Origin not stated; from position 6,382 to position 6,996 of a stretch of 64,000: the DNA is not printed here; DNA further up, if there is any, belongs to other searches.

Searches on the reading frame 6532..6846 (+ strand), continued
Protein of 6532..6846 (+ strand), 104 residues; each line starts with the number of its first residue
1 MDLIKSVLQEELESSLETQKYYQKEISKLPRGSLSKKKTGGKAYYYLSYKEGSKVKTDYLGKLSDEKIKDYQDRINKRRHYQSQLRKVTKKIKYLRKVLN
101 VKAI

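Call 78: fold_search(model_id=the predicted structure, library=pdb)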
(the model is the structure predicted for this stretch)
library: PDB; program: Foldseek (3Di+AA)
matches with E <= 10: 584; with E <= 0.001: 0
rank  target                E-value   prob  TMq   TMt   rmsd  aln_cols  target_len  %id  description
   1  2zdi_B                5.3e-01  0.80  0.49  0.48  11.7       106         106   13  Crystal structure of Prefoldin from Pyrococcus horikoshii OT3 (released 2008-02-05)
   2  2zqm                  7.2e-01  0.84  0.53  0.48  10.2       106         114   14  Crystal structure of the prefoldin beta subunit from Thermococcus strain KS-1 (released 2008-08-26)
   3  3rmp_C                7.7e-01  0.66  0.33  0.44   5.3        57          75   23  Structural basis for the recognition of attP substrates by P4-like integrases (released 2012-04-25)
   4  2jhn_A                7.7e-01  0.41  0.21  0.09   7.9        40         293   12  3-methyladenine dna-glycosylase from Archaeoglobus fulgidus (released 2007-04-10)
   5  2zdi_A                8.7e-01  0.69  0.50  0.51  11.4       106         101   13  Crystal structure of Prefoldin from Pyrococcus horikoshii OT3 (released 2008-02-05)
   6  3jtz                  8.7e-01  0.28  0.29  0.37  11.0        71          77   20  Structure of the arm-type binding domain of HPI integrase (released 2009-10-06)
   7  9crp_H                8.7e-01  0.16  0.20  0.16  11.0        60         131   15  Post-targeting aCascade Type IA CRISPR-Cas Surveillance Complexes (released 2025-08-13)
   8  9crq_L                8.7e-01  0.16  0.20  0.16  11.0        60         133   15  Post-targeting aCascade Type IA CRISPR-Cas Surveillance Complexes (released 2025-08-13)
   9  1ybx_B                8.7e-01  0.13  0.28  0.31  13.0        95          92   14  Conserved hypothetical protein Cth-383 from Clostridium thermocellum (released 2005-02-01)
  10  1fxk_A                9.2e-01  0.23  0.35  0.34  15.9        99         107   14  CRYSTAL STRUCTURE OF ARCHAEAL PREFOLDIN (GIMC). (released 2000-12-06)
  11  1fxk_C                9.2e-01  0.13  0.26  0.21  12.9       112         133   11  CRYSTAL STRUCTURE OF ARCHAEAL PREFOLDIN (GIMC). (released 2000-12-06)
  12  1fxk_B                9.8e-01  0.23  0.35  0.34  15.7       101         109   15  CRYSTAL STRUCTURE OF ARCHAEAL PREFOLDIN (GIMC). (released 2000-12-06)
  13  9f91_J                9.8e-01  0.10  0.16  0.23  11.1        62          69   19  Crystal structure of a designed Respiratory Syncytial Virus immunogen in complex with RSV90 fab (released 2025-05-21)
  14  2qrd_B                1.1e+00  0.47  0.24  0.27   3.4        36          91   19  Crystal Structure of the Adenylate Sensor from AMP-activated Protein Kinase in complex with ADP and ATP (released 2007-10-23)
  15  5knb_G                1.1e+00  0.23  0.38  0.27  14.8       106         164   10  Crystal structure of the 2 ADP-bound V1 complex (released 2016-11-02)
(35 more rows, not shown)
